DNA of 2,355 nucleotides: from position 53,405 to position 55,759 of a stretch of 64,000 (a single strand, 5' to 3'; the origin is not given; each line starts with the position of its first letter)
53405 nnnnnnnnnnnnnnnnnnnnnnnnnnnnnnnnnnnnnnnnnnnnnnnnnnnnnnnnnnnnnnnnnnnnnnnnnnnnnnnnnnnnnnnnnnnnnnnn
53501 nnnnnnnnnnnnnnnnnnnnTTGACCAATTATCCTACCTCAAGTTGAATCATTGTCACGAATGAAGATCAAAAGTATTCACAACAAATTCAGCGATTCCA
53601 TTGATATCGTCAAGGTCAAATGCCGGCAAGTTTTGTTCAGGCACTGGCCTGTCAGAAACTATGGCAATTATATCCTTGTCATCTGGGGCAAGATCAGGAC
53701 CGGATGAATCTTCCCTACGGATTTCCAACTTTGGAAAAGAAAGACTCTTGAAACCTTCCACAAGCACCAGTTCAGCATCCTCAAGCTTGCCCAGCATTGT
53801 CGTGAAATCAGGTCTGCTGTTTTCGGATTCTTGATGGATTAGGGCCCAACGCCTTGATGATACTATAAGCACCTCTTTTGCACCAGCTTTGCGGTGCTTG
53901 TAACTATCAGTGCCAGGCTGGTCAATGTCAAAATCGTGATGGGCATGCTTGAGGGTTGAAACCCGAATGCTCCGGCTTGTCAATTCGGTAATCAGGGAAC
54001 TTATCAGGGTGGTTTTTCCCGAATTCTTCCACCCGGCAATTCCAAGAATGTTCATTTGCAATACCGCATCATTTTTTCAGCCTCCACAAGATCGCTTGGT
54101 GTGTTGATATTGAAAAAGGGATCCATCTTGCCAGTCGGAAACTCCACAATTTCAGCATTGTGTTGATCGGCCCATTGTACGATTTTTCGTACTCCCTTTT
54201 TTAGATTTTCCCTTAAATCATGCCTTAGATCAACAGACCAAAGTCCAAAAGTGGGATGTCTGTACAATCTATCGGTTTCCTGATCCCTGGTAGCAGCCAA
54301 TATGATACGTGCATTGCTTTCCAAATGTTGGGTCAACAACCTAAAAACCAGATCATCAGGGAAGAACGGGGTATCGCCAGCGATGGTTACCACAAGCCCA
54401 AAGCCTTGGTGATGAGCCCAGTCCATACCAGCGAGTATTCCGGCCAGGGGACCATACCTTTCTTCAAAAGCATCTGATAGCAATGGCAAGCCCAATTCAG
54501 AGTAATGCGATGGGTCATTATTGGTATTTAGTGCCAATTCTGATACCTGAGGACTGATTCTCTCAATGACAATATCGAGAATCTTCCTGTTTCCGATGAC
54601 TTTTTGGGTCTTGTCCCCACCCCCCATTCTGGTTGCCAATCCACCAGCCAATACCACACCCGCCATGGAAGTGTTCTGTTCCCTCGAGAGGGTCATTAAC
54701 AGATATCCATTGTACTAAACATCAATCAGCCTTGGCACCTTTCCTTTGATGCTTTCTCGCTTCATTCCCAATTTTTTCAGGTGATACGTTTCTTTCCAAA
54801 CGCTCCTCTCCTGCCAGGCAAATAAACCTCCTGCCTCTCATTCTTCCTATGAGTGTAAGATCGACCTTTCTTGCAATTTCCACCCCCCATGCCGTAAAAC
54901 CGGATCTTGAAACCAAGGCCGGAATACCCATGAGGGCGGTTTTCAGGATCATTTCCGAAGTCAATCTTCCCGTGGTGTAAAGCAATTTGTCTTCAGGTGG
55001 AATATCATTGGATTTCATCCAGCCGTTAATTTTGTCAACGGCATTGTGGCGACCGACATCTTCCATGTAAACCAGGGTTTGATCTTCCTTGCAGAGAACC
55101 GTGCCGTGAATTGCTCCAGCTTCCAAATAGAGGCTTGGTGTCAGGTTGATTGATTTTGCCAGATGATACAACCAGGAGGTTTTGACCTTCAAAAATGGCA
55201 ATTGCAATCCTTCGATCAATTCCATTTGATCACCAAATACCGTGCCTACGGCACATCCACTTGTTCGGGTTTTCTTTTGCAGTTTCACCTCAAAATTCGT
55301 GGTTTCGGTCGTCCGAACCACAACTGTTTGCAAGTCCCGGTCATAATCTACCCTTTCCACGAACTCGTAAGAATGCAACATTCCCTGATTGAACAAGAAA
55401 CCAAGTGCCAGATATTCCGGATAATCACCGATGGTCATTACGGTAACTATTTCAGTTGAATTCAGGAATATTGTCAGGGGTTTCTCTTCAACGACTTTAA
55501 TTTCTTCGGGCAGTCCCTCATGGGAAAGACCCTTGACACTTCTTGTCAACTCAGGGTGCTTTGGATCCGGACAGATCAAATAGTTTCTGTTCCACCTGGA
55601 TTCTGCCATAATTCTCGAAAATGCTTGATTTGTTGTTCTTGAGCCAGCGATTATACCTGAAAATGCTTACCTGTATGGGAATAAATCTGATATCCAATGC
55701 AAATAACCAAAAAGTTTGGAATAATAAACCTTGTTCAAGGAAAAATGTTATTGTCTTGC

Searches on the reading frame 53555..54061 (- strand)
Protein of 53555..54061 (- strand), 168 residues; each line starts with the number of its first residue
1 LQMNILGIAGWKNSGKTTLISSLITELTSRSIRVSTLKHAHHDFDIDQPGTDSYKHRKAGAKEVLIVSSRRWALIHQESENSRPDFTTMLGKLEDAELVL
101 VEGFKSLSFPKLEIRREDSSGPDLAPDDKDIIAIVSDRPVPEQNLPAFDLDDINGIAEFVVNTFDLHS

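Call 7: search_protein_families(library=pfam, proteins=[window:53555-54061:-])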
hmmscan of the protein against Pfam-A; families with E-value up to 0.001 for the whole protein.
window:53555-54061:- (168 aa): 1 family
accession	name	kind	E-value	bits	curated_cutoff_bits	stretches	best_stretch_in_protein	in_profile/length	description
PF03205.20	MobB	-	7.4e-47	159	26.6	1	5-137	1-133/133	Molybdopterin guanine dinucleotide synthesis protein B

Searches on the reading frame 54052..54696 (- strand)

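Call 7: search_protein_families(library=pfam, proteins=[window:54052-54696:-])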
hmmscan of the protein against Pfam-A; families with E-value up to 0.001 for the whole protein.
window:54052-54696:- (214 aa): 1 family
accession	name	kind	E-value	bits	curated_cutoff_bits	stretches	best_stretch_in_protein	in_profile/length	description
PF12804.13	NTP_transf_3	-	7.9e-29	101.3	27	1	13-176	1-157/160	MobA-like NTP transferase domain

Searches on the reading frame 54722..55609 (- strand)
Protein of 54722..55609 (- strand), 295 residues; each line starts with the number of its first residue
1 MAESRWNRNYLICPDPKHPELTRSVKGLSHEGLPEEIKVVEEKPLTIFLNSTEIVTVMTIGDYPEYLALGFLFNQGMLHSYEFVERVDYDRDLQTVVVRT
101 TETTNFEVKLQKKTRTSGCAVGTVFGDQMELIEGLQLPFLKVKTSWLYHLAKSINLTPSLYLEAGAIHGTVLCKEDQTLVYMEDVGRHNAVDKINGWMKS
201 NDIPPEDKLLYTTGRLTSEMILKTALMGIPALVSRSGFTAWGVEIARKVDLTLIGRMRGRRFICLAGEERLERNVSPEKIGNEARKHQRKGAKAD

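Call 7: search_protein_families(library=pfam, proteins=[window:54722-55609:-])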
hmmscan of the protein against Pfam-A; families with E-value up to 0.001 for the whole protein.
window:54722-55609:- (295 aa): 1 family
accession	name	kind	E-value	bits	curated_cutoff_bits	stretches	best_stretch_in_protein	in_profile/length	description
PF02634.21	FdhD-NarQ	-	4.8e-69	233.1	27.2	1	40-271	1-236/237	FdhD/NarQ family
